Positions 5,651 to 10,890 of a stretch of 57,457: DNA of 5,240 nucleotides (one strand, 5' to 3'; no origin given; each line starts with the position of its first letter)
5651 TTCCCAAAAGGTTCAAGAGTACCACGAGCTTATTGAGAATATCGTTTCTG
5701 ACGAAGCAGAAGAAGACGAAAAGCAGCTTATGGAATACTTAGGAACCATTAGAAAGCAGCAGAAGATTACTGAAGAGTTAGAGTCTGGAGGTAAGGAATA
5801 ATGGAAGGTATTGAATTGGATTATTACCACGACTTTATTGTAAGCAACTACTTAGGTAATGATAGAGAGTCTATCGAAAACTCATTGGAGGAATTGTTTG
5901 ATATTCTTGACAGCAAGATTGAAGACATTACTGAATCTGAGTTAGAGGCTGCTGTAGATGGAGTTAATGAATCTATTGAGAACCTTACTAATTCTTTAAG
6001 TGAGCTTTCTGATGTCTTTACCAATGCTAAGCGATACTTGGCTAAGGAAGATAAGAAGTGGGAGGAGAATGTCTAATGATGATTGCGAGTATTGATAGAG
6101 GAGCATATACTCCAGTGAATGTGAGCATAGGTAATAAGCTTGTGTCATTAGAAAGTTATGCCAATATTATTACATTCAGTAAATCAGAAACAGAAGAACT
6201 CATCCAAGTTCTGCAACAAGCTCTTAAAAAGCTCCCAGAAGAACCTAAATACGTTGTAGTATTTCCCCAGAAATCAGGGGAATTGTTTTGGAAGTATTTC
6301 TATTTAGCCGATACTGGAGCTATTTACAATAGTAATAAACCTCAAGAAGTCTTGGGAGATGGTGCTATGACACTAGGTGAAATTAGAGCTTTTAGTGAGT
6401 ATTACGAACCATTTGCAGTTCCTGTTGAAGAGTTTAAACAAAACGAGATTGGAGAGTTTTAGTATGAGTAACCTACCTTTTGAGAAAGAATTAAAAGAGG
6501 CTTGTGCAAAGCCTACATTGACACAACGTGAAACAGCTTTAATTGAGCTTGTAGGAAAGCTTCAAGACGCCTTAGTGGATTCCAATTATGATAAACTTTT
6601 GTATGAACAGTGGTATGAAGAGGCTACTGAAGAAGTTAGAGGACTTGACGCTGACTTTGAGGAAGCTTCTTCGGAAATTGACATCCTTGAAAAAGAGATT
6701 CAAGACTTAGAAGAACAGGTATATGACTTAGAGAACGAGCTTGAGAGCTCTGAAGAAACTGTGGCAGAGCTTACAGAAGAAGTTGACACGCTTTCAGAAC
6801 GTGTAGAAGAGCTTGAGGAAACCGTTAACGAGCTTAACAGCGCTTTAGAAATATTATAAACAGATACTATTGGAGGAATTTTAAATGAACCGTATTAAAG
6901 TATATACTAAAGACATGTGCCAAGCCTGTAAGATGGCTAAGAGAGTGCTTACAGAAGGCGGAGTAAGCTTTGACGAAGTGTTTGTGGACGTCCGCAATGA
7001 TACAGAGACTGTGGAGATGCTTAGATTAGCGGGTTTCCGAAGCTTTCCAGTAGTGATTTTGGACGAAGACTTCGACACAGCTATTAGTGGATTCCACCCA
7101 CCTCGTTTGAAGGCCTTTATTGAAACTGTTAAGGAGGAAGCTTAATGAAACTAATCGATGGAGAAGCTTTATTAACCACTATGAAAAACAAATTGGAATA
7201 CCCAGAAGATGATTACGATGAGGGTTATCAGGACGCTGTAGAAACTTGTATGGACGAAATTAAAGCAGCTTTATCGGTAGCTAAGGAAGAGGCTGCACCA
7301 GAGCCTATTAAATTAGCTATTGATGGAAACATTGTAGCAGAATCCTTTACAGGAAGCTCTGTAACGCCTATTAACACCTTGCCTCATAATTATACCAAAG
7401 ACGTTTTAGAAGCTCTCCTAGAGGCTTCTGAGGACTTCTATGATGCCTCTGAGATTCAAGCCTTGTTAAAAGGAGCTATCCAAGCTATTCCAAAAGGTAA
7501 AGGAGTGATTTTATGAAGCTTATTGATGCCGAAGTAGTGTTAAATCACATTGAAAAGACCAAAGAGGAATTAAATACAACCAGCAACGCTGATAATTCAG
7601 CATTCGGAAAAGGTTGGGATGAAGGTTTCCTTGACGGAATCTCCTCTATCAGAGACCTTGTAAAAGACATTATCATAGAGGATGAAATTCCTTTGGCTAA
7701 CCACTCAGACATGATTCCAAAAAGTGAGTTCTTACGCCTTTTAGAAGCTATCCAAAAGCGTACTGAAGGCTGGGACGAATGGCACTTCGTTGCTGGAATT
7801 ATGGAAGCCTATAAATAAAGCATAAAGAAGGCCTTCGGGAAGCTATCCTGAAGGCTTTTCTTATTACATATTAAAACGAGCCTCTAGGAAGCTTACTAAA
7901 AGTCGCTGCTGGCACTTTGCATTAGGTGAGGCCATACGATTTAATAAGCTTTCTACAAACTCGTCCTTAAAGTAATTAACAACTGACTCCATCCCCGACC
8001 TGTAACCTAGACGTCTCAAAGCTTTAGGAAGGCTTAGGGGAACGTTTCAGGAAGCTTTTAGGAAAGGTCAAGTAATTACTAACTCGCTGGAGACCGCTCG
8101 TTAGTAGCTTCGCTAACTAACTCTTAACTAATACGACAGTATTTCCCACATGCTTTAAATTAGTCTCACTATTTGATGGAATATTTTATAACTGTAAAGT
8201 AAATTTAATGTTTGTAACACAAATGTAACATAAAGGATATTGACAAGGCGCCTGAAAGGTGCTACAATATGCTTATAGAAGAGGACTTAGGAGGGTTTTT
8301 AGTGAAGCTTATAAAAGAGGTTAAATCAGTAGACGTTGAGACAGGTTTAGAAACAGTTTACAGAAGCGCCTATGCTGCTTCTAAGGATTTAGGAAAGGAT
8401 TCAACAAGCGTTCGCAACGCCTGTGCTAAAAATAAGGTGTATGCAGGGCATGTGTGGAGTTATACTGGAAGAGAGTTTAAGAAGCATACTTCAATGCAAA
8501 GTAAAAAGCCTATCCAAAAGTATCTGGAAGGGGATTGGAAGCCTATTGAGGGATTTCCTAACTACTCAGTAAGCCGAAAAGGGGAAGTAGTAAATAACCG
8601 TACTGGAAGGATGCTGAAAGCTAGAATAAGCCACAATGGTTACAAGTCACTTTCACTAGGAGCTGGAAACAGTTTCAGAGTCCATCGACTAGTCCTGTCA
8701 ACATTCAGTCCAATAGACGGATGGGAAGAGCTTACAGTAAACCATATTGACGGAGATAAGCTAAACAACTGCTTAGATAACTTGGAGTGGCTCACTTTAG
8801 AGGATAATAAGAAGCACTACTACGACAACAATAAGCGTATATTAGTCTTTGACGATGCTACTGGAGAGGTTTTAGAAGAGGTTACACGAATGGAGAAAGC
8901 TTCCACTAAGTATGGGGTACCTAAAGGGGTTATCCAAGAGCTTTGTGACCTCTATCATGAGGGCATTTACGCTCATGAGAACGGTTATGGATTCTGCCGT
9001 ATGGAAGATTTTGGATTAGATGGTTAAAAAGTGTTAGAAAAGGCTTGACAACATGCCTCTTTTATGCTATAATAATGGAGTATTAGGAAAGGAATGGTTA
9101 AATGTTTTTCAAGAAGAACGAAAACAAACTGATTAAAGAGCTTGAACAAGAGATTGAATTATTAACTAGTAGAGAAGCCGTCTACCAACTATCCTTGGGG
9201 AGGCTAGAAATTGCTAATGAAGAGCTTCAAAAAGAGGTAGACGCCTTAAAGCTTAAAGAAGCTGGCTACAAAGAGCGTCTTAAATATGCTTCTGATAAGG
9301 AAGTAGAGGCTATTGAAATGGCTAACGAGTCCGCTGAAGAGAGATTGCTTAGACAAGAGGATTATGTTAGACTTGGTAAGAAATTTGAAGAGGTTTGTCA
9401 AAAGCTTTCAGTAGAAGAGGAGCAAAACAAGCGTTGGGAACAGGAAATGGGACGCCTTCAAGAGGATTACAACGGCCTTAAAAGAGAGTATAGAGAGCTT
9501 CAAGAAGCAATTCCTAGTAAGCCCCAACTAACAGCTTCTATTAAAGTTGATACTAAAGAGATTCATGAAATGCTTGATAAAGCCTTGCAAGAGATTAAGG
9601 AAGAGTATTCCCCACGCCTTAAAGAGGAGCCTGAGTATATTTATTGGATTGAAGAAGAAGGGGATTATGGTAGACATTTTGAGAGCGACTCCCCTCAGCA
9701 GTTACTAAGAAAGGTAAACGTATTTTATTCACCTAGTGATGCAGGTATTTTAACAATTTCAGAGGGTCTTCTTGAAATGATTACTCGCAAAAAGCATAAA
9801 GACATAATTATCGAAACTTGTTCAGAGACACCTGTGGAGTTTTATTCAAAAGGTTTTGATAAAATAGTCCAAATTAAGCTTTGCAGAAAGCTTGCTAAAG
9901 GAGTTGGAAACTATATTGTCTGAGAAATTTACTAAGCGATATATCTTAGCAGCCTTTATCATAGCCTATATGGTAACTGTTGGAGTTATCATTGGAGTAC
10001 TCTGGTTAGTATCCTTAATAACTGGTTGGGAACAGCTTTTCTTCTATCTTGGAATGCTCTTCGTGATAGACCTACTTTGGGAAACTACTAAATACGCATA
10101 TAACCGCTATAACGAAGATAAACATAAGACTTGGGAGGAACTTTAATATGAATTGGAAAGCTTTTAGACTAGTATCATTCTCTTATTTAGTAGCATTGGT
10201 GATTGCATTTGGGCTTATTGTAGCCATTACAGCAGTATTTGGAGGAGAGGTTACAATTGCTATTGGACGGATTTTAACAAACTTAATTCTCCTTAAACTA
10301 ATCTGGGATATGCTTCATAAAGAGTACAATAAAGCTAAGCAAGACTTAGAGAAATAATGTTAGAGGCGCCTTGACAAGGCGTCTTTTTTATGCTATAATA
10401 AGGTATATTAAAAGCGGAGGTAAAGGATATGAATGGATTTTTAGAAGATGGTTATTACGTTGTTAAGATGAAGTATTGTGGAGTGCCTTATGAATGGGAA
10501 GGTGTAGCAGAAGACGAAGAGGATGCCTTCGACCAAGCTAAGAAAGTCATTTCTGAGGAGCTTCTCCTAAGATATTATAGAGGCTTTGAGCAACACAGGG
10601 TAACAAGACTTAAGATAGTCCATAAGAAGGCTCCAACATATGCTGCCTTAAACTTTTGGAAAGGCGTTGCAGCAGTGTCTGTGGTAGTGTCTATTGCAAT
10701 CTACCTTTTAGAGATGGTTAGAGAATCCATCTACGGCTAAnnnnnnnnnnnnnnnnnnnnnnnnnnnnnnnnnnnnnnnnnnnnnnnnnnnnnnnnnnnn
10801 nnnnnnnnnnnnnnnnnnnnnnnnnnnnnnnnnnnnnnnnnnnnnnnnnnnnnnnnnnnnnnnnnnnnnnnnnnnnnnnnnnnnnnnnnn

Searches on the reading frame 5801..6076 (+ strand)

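Call 61: search_protein_families(library=phrogs, proteins=[window:5801-6076:+], max_evalue=0.001)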
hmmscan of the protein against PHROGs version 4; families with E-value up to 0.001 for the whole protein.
window:5801-6076:+ (91 aa): 1 family
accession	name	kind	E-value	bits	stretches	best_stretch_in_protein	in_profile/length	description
phrog_15663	-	unknown function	6.7e-07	30.4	1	16-91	10-85/85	-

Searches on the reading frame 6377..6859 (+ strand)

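Call 61: search_protein_families(library=phrogs, proteins=[window:6377-6859:+], max_evalue=0.001)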
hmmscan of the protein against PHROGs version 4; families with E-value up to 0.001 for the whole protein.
window:6377-6859:+ (160 aa): 13 families
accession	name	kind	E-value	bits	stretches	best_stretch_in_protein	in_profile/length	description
phrog_13576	-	other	1.2e-61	207.5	1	30-154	1-125/126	methyltransferase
phrog_2658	-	other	9.4e-08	33.4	1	55-127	50-122/126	hol-like chemotaxis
phrog_1926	-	other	9.1e-05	21.2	1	83-156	210-283/1410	released from the phage upon host infection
phrog_4780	-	unknown function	9.8e-05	23.1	1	48-155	110-193/275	-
phrog_8488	-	unknown function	0.00015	22.7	1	103-151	3-51/119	-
phrog_4704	-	tail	0.00028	20.7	1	84-155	30-101/625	tail length tape measure protein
phrog_18076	-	other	0.00032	22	0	112-157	59-104/106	hol-like chemotaxis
phrog_1272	-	tail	0.00044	19.1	1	80-152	163-236/1606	tail length tape measure protein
phrog_7303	-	unknown function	0.00051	21.1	0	99-150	8-59/80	-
phrog_21066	-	unknown function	0.00063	20.7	1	106-155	85-134/228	-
phrog_4876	-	unknown function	0.00065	20.4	1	90-154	77-141/226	-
phrog_3961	-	unknown function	0.00066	20.6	0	94-155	43-104/112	-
phrog_6440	-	unknown function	0.00084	20.4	1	85-157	34-106/186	-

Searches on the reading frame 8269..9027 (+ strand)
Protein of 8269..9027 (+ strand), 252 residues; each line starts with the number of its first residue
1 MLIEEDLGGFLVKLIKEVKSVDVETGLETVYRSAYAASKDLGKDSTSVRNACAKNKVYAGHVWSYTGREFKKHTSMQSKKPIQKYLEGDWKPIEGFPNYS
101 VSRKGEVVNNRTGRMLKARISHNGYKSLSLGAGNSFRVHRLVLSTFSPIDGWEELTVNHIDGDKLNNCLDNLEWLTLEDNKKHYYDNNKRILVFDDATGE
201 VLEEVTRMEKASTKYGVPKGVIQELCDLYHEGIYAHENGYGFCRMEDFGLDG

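Call 61: search_protein_families(library=phrogs, proteins=[window:8269-9027:+], max_evalue=0.001)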
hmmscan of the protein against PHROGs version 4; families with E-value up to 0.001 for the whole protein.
window:8269-9027:+ (252 aa): 11 families
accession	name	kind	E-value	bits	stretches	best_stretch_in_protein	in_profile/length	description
phrog_59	-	DNA, RNA and nucleotide metabolism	1.8e-39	137.3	1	4-225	64-266/423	HNH endonuclease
phrog_959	-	DNA, RNA and nucleotide metabolism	3.5e-29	102.3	1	88-190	6-112/138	HNH endonuclease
phrog_1492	-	DNA, RNA and nucleotide metabolism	1e-15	58.8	1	73-182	30-157/414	HNH endonuclease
phrog_37683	-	unknown function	5.9e-10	39.7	1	80-184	106-208/279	-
phrog_99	-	DNA, RNA and nucleotide metabolism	3e-09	38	1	54-186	77-207/383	HNH endonuclease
phrog_6086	-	DNA, RNA and nucleotide metabolism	3e-08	35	1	79-129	70-120/147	HNH endonuclease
phrog_30377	-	DNA, RNA and nucleotide metabolism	1.7e-07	32.3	1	137-186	11-57/82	HNH endonuclease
phrog_17657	-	DNA, RNA and nucleotide metabolism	5.3e-07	30.6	1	100-175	80-165/168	HNH endonuclease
phrog_15471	-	DNA, RNA and nucleotide metabolism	2.1e-06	28.7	1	135-243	31-123/183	HNH endonuclease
phrog_14913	-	DNA, RNA and nucleotide metabolism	1.5e-05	26.1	1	153-191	57-96/149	HNH endonuclease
phrog_21964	-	DNA, RNA and nucleotide metabolism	0.00017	22.2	1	98-188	123-215/244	HNH endonuclease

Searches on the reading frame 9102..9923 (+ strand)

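Call 61: search_protein_families(library=phrogs, proteins=[window:9102-9923:+], max_evalue=0.001)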
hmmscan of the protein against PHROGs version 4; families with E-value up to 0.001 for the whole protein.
window:9102-9923:+ (273 aa): 1 family
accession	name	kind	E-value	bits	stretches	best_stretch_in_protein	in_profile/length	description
phrog_12919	-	unknown function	2.6e-59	202.2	1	65-266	85-285/286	-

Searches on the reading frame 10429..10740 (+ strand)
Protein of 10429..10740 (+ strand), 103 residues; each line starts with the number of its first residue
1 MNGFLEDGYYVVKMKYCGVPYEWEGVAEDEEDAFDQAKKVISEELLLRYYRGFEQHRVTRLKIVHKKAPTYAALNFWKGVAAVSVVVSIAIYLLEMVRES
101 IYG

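Call 61: search_protein_families(library=phrogs, proteins=[window:10429-10740:+], max_evalue=0.001)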
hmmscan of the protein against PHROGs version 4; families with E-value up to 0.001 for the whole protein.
window:10429-10740:+ (103 aa): 1 family
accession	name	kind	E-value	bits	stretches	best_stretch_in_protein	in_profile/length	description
phrog_18442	-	unknown function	2.1e-13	51.1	1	4-94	8-97/100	-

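Call 83: search_protein_families(library=pfam, proteins=[window:10429-10740:+], max_evalue=0.01)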
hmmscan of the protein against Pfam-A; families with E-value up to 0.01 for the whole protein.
window:10429-10740:+ (103 aa): 0 families
